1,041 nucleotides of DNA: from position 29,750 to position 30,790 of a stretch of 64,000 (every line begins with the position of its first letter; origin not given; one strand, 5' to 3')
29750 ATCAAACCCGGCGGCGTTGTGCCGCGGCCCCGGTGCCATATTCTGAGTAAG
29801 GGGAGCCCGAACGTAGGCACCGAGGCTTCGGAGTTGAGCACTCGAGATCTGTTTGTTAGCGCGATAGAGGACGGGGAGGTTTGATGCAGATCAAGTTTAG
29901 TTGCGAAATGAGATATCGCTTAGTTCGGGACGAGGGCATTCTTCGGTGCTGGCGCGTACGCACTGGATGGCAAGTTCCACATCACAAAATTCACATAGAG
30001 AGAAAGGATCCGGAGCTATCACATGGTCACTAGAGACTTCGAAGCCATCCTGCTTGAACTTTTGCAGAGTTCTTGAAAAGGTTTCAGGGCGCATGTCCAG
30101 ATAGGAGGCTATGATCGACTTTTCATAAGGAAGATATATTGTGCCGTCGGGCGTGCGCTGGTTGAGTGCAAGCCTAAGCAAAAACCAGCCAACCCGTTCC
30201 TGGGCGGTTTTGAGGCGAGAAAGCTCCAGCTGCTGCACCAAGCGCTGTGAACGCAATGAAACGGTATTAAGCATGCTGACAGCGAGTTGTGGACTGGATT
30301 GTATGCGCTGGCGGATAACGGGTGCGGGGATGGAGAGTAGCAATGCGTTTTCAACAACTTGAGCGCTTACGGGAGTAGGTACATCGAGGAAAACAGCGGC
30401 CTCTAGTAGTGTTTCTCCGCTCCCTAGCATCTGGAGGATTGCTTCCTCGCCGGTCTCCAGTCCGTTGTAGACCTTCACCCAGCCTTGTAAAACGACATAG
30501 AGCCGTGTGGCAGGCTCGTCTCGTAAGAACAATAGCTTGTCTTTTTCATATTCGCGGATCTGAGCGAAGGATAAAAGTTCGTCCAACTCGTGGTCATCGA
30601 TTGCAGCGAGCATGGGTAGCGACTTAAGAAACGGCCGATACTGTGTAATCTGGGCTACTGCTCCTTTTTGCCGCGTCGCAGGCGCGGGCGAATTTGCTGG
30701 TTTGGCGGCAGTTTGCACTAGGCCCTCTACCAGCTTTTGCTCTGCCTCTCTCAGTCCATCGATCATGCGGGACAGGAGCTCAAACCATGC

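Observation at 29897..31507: One-component NIT-Crp/Fnr regulator with a C-terminal Cys cluster: possible nitrate-AND-anoxia sensor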

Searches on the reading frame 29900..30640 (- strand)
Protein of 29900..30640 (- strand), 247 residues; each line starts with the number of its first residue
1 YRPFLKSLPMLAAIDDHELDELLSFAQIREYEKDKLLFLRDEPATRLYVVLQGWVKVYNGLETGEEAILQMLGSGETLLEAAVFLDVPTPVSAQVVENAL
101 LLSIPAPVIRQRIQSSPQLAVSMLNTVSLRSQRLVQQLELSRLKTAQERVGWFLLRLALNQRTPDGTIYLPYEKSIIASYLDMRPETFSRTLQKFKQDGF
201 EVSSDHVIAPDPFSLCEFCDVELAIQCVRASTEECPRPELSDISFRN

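Call 28: search_protein_representatives(protein=window:29900-30640:-)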
Query: 247 residues. Proteins with E-value up to 0.001 (for the whole library): 12064; up to 1e-10: 2387; up to 1e-30: 129. The best 150 are listed.
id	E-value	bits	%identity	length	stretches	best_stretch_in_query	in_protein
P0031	1.2e-124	430.9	80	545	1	1-245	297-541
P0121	1.1e-96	339.5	67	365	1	1-239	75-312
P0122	2.5e-78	279.5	53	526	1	2-239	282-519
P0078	2.7e-78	279.3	53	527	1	1-237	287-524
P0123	1.2e-75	270.7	52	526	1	2-240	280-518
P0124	2.9e-75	269.4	52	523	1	2-236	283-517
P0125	1.2e-74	267.4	52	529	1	2-239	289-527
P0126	3.1e-74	266.1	50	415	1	1-242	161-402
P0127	3.8e-73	262.5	50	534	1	1-241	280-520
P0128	1.5e-71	257.3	51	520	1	12-241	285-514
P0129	1.6e-71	257.1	50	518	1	3-239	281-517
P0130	2.3e-71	256.7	51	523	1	4-242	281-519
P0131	3.6e-71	256.0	47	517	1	5-240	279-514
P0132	4.3e-71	255.8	50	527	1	4-239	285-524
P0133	8.0e-70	251.6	69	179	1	71-241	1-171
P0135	8.0e-67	241.8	49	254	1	3-240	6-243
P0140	2.4e-59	217.4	46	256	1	4-240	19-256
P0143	1.9e-55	204.6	43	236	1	10-237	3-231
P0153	1.1e-50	189.0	43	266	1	5-237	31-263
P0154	2.6e-50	187.8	39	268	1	5-235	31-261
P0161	2.4e-46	174.8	38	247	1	1-240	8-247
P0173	4.6e-42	160.8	36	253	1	3-235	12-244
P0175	2.5e-41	158.4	35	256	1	7-236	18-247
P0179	4.2e-39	151.1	33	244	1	6-239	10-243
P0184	9.6e-38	146.7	34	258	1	4-225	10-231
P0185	1.4e-37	146.1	33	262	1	13-236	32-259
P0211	1.1e-33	133.4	33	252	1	5-242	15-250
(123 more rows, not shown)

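Call 40: list_cluster_members(proteins=[P0135, P0140, P0143, P0153, P0161, P0173, P0179, P0185, P0211, P0184])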
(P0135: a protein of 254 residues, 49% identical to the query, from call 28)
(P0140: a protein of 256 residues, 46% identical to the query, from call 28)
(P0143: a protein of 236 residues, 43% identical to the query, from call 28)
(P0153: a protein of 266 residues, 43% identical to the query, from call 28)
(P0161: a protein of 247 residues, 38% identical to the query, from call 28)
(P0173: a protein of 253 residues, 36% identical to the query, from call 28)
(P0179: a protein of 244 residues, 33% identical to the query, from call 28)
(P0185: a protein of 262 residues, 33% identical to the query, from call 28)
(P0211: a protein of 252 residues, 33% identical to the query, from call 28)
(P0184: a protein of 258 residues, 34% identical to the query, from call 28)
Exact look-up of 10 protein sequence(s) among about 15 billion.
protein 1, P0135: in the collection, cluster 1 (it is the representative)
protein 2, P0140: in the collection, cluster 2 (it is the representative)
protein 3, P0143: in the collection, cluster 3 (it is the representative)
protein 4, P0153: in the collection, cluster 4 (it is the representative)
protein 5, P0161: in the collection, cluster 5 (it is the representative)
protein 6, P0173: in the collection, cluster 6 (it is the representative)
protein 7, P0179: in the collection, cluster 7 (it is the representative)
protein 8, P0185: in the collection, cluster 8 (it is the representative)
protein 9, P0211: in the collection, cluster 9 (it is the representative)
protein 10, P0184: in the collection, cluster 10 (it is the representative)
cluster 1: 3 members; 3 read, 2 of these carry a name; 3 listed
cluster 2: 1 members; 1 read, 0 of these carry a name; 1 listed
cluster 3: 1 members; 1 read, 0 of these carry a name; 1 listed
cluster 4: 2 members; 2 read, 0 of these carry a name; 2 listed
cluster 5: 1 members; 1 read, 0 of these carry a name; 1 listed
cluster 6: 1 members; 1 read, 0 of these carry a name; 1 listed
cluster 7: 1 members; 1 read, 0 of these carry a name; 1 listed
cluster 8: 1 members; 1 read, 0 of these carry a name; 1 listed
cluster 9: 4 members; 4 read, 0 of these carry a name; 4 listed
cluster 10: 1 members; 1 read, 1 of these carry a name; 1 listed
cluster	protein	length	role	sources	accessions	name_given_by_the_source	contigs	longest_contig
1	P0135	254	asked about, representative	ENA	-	-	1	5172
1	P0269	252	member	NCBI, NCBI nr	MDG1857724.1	MAG: Crp/Fnr family transcriptional regulator, partial [Emcibacteraceae bacterium] | Crp/Fnr family transcriptional regulator [Emcibacteraceae bacterium]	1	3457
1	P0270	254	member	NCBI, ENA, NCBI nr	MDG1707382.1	MAG: Crp/Fnr family transcriptional regulator [Emcibacteraceae bacterium] | Crp/Fnr family transcriptional regulator [Emcibacteraceae bacterium]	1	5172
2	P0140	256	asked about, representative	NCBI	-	-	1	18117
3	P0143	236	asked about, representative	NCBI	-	-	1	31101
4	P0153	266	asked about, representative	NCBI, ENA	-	-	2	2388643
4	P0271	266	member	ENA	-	-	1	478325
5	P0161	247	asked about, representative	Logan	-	-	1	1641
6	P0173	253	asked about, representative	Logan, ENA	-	-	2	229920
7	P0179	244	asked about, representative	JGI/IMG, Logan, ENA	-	-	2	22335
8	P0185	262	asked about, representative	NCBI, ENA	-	-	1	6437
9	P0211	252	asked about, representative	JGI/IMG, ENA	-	-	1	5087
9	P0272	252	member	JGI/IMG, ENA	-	-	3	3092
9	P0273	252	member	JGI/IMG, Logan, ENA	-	-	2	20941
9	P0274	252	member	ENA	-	-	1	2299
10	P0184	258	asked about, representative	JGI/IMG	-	CRP-like cAMP-binding protein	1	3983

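Call 58: find_encoding_contigs(protein=P0153, flank=8000, max_places=2)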
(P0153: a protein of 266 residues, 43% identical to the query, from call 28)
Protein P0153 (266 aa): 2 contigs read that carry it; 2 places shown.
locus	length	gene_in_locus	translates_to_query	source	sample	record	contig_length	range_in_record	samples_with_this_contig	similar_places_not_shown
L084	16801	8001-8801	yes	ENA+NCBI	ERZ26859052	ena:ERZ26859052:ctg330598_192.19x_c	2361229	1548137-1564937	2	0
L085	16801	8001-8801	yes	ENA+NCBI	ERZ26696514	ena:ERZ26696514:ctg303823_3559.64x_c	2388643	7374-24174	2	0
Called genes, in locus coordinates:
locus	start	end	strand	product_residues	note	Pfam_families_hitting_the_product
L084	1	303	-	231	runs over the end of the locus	PF02665:Nitrate_red_gam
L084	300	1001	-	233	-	PF02613:Nitrate_red_del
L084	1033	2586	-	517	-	PF13237:Fer4_10, PF13247:Fer4_11, PF12838:Fer4_7, PF14711:Nitr_red_bet_C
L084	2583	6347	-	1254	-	PF14710:Nitr_red_alph_N, PF00384:Molybdopterin, PF28599:NarG_dom_V, PF01568:Molydop_binding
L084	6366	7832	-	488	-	PF07690:MFS_1 (faint)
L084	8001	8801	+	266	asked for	PF00027:cNMP_binding, PF13545:HTH_Crp_2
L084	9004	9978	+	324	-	PF04055:Radical_SAM, PF06463:Mob_synth_C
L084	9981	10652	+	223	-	PF01967:MoaC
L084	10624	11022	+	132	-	PF00994:MoCF_biosynth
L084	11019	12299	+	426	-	PF03453:MoeA_N, PF00994:MoCF_biosynth, PF03454:MoeA_C (weak)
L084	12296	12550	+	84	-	-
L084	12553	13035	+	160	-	PF02391:MoaE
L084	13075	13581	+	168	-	PF12804:NTP_transf_3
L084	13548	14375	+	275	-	PF00899:ThiF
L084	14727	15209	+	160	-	PF13531:SBP_bac_11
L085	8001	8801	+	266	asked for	PF00027:cNMP_binding, PF13545:HTH_Crp_2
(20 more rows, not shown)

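Call 60: find_encoding_contigs(protein=P0173, flank=6000, max_places=1)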
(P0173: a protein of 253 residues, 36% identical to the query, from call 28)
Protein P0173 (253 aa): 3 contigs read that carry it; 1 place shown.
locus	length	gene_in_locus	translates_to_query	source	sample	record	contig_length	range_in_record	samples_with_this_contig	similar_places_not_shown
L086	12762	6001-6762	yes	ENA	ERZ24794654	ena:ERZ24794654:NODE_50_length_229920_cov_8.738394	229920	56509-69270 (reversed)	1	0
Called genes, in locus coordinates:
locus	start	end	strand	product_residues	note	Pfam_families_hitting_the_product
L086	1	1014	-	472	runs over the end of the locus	PF03432:Relaxase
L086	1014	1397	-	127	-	PF21983:NikA-like (weak)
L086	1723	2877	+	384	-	-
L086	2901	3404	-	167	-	PF07275:ArdA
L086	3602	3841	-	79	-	-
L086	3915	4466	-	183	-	-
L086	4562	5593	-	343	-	PF00589:Phage_integrase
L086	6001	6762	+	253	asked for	PF00027:cNMP_binding, PF13545:HTH_Crp_2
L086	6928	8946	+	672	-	PF13597:NRDD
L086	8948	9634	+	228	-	PF13353:Fer4_12, PF04055:Radical_SAM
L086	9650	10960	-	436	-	PF13489:Methyltransf_23, PF01209:Ubie_methyltran, PF13847:Methyltransf_31, PF08241:Methyltransf_11, PF08242:Methyltransf_12, PF13649:Methyltransf_25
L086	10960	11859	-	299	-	PF00294:PfkB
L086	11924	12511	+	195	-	PF05014:Nuc_deoxyrib_tr, PF15891:Nuc_deoxyri_tr2 (weak)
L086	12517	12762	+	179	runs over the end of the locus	PF08645:PNK3P (weak), PF13419:HAD_2, PF00702:Hydrolase, PF13242:Hydrolase_like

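Call 61: find_encoding_contigs(protein=P0143, flank=6000, max_places=1)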
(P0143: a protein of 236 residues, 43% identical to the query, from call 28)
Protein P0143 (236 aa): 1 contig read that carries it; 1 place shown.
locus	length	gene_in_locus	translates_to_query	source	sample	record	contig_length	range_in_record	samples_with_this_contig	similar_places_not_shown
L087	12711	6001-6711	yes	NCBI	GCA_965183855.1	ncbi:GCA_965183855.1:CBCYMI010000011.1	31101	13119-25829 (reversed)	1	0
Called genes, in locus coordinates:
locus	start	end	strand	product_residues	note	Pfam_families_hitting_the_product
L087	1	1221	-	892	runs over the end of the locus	PF14710:Nitr_red_alph_N, PF00384:Molybdopterin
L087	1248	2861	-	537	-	PF07690:MFS_1 (weak)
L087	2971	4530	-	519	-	PF01306:LacY_symp (faint), PF07690:MFS_1, PF13347:MFS_2 (weak), PF07690:MFS_1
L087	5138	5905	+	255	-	PF08376:NIT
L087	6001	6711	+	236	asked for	PF00027:cNMP_binding, PF13545:HTH_Crp_2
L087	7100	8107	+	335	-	PF13353:Fer4_12, PF04055:Radical_SAM, PF06463:Mob_synth_C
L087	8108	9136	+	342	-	PF01967:MoaC, PF00994:MoCF_biosynth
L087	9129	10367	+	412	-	PF03453:MoeA_N, PF00994:MoCF_biosynth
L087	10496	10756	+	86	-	PF02597:ThiS (weak)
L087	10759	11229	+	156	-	PF02391:MoaE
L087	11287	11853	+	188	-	PF12804:NTP_transf_3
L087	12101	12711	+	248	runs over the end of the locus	PF01925:TauE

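Call 62: find_encoding_contigs(protein=P0179, flank=6000, max_places=1)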
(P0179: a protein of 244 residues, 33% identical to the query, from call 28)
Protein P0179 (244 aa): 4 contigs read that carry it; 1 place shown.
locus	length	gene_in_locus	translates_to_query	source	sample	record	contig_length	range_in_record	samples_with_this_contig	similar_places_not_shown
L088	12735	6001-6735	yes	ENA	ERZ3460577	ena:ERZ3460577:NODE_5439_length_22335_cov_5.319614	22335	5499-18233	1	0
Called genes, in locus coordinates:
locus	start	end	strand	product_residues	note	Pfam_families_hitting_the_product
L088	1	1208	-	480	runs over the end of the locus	PF12801:Fer4_5, PF12838:Fer4_7 (faint), PF13187:Fer4_9 (faint), PF13237:Fer4_10 (faint), PF13534:Fer4_17 (faint), PF13746:Fer4_18, PF13183:Fer4_8 (faint), PF11614:FixG_C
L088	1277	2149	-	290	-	PF14715:FixP_N, PF00034:Cytochrom_C, PF13442:Cytochrome_CBB3, PF00034:Cytochrom_C (weak), PF13442:Cytochrome_CBB3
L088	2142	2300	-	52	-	PF05545:FixQ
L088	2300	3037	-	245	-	PF02433:FixO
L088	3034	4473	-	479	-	PF00115:COX1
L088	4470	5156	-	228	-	PF02683:DsbD_TM (weak), PF13386:DsbD_2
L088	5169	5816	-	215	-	PF13505:OMP_b-brl, PF03922:OmpW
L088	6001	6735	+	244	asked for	PF00027:cNMP_binding, PF13545:HTH_Crp_2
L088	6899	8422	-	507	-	PF02789:Peptidase_M17_N, PF00883:Peptidase_M17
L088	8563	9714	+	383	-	PF03739:LptF_LptG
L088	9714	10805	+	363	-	PF03739:LptF_LptG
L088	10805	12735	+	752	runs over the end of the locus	PF04453:LptD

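Call 64: find_encoding_contigs(protein=P0140, flank=6000, max_places=1)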
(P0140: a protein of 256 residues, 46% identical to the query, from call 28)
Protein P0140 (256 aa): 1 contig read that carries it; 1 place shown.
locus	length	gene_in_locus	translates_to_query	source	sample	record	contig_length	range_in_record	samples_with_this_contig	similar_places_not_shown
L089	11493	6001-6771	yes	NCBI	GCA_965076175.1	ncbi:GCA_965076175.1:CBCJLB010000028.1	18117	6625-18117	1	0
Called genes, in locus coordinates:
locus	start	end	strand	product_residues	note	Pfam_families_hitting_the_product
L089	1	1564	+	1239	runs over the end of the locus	PF14710:Nitr_red_alph_N, PF00384:Molybdopterin, PF28599:NarG_dom_V, PF01568:Molydop_binding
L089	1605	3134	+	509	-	PF12797:Fer4_2 (faint), PF13187:Fer4_9 (faint), PF13237:Fer4_10, PF13247:Fer4_11, PF12838:Fer4_7, PF14711:Nitr_red_bet_C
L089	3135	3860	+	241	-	PF02613:Nitrate_red_del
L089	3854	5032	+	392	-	PF05940:NnrS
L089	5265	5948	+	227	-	PF02665:Nitrate_red_gam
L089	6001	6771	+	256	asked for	PF00027:cNMP_binding, PF13545:HTH_Crp_2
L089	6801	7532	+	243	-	PF13531:SBP_bac_11, PF01547:SBP_bac_1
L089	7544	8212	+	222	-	PF00528:BPD_transp_1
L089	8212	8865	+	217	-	PF02463:SMC_N, PF00005:ABC_tran, PF13304:AAA_21 (faint)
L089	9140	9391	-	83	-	-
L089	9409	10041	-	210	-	-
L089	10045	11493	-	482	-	?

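Call 65: find_encoding_contigs(protein=P0273, flank=6000, max_places=1)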
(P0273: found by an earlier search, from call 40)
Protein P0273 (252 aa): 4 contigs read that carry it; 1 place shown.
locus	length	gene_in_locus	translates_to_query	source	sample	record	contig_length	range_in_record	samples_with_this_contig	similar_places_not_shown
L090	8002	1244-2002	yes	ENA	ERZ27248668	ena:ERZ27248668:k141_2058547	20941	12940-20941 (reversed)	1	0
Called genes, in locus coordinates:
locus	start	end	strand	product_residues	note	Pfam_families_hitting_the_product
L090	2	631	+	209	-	?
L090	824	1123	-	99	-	-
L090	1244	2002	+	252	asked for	PF00027:cNMP_binding (weak), PF13545:HTH_Crp_2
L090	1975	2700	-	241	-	PF13353:Fer4_12 (weak), PF04055:Radical_SAM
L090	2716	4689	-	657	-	PF13597:NRDD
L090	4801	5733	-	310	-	PF00056:Ldh_1_N, PF02866:Ldh_1_C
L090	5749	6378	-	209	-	PF01209:Ubie_methyltran, PF13489:Methyltransf_23 (faint), PF13847:Methyltransf_31 (weak), PF08241:Methyltransf_11, PF08242:Methyltransf_12 (weak), PF13649:Methyltransf_25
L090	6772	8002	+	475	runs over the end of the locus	PF00484:Pro_CA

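Call 66: find_encoding_contigs(protein=P0154, flank=6000, max_places=1)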
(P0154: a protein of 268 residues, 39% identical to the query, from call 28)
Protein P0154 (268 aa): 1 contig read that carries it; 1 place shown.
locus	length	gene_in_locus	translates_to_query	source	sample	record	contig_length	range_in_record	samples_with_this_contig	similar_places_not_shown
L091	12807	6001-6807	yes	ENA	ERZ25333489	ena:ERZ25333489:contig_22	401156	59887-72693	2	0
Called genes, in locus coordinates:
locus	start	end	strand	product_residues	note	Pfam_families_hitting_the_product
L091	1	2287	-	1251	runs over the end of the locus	PF14710:Nitr_red_alph_N, PF00384:Molybdopterin, PF28599:NarG_dom_V, PF01568:Molydop_binding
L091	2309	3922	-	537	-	PF07690:MFS_1 (faint)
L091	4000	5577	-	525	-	PF07690:MFS_1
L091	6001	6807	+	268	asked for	PF00027:cNMP_binding, PF13545:HTH_Crp_2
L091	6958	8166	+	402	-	PF03453:MoeA_N, PF00994:MoCF_biosynth, PF03454:MoeA_C (weak)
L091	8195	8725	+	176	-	PF12804:NTP_transf_3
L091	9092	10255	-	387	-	PF00155:Aminotran_1_2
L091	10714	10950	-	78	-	PF13683:rve_3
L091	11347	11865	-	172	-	PF00578:AhpC-TSA, PF00085:Thioredoxin, PF08534:Redoxin, PF13905:Thioredoxin_8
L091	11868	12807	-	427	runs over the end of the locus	PF01029:NusB, PF22458:RsmF-B_ferredox, PF01189:Methyltr_RsmB-F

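Call 67: find_encoding_contigs(protein=P0175, flank=6000, max_places=1)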
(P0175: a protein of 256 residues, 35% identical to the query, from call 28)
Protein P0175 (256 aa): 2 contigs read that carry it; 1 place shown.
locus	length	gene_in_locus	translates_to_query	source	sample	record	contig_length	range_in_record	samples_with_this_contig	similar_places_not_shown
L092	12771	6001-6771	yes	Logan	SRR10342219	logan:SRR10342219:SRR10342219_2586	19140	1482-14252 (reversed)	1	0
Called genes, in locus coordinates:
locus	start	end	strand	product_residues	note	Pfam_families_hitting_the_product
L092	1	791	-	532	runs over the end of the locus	PF12838:Fer4_7 (weak), PF13237:Fer4_10, PF13247:Fer4_11, PF14711:Nitr_red_bet_C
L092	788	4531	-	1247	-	PF14710:Nitr_red_alph_N, PF00384:Molybdopterin, PF28599:NarG_dom_V, PF01568:Molydop_binding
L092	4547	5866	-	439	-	PF07690:MFS_1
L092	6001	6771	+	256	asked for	PF00027:cNMP_binding, PF13545:HTH_Crp_2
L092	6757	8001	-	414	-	PF03453:MoeA_N, PF00994:MoCF_biosynth, PF03454:MoeA_C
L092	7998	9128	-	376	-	PF16983:MFS_MOT1, PF00916:Sulfate_transp (weak), PF16983:MFS_MOT1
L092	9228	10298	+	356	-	PF00899:ThiF, PF00581:Rhodanese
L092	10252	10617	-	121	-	PF22668:DUF7009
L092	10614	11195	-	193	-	PF12804:NTP_transf_3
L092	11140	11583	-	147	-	PF02391:MoaE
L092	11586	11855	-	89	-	-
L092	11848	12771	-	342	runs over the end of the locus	PF01967:MoaC, PF00994:MoCF_biosynth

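Call 78: search_dna_similar(query=window:29900-30640:-, collection=plasmids, mode=protein, max_rows=60, max_evalue=1e-12, rows=spread)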
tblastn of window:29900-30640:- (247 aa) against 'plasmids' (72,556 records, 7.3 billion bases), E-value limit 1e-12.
Records with a match: 99; places in all: 100; records where one place covers at least 80% of the query: 78.
Best place of each record, by identity: <60% 99.
By first word of the organism name: Thermus 19; Paracoccus 14; Azospirillum 9; Roseibium 7; Roseomonas 5; Ruegeria 4; Labrenzia 4; Acidithiobacillus 4; Rhizobium 4; Cupriavidus 4; and 23 more.
By predicted mobility (MOB-suite, as given by PLSDB): non-mobilizable 84; conjugative 9; mobilizable 6.
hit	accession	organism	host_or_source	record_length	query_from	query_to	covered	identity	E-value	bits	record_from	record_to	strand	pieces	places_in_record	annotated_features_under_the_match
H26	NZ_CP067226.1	Paracoccus sp. MC1862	pure cultures of bacteria,river bed soil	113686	10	207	80%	37.4%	2e-33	134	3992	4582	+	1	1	Crp/Fnr family transcriptional regulator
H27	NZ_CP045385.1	Ruegeria sp. THAF33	pure culture,Surface of a polyethylene ...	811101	4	211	84%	35.1%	8e-32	129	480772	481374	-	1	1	Crp/Fnr family transcriptional regulator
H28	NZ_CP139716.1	Thalassobaculum sp. OXR-137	Bacterial Culture,hydrothermal vent ...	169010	5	215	85%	34.6%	2e-36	143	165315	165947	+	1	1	Crp/Fnr family transcriptional regulator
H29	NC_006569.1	Ruegeria pomeroyi DSS-3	-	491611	4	206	82%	35.5%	2e-31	129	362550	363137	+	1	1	Crp/Fnr family transcriptional regulator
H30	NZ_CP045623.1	Roseibium aggregatum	-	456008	20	236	88%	32.3%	9e-30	124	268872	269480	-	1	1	Crp/Fnr family transcriptional regulator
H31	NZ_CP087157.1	Roseibium aggregatum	cell culture,seawater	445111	20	236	88%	32.3%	2e-29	123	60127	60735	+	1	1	Crp/Fnr family transcriptional regulator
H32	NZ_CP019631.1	Roseibium algicola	Rhodosorus marinus,cell culture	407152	20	236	88%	32.3%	2e-29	123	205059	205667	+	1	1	Crp/Fnr family transcriptional regulator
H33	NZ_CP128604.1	Roseibium aggregatum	cell culture,marine biofilms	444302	20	236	88%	32.3%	2e-29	123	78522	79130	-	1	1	Crp/Fnr family transcriptional regulator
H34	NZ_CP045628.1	Roseibium aggregatum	-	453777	20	236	88%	32.3%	2e-29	123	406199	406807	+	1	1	Crp/Fnr family transcriptional regulator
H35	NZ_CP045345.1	Labrenzia sp. THAF187b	pure culture,Surface of a polyethylene ...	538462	20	236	88%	32.3%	2e-29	123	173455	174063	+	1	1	Crp/Fnr family transcriptional regulator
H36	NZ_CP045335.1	Labrenzia sp. THAF191a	pure culture,Surface of a polyethylene ...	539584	20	236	88%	32.3%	2e-29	123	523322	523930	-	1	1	Crp/Fnr family transcriptional regulator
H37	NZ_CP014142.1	Thermus parvatiensis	-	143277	5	215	85%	33.0%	1e-17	89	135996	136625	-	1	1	Crp/Fnr family transcriptional regulator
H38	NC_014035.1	Rhodobacter capsulatus SB 1003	-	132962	6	202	80%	34.5%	9e-28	118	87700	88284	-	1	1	Crp/Fnr family transcriptional regulator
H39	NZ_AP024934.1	Thermus thermophilus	-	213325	5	215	85%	32.1%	5e-17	87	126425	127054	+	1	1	Crp/Fnr family transcriptional regulator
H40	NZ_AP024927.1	Thermus thermophilus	-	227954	5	215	85%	32.1%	5e-17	87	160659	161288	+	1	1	Crp/Fnr family transcriptional regulator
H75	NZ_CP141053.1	Paracoccus denitrificans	-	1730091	2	216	87%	26.0%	9e-15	81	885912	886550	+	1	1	none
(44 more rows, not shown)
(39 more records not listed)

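Call 79: get_annotated_region(hit=H75, flank=6000)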
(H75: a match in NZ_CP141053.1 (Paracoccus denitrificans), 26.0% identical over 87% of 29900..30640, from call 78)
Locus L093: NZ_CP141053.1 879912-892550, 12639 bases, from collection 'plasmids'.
description: Paracoccus denitrificans strain HAMBI_2443 plasmid unnamed1, complete sequence
organism: Paracoccus denitrificans (NCBI taxid 266)
taxonomy: Bacteria; Pseudomonadota; Alphaproteobacteria; Rhodobacterales; Paracoccaceae; Paracoccus; Paracoccus denitrificans
host: -; source: -; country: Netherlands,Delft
typing (MOB-suite, as given by PLSDB): conjugative; replicon rep_cluster_746; relaxase MOBP; mating-pair formation MPF_T
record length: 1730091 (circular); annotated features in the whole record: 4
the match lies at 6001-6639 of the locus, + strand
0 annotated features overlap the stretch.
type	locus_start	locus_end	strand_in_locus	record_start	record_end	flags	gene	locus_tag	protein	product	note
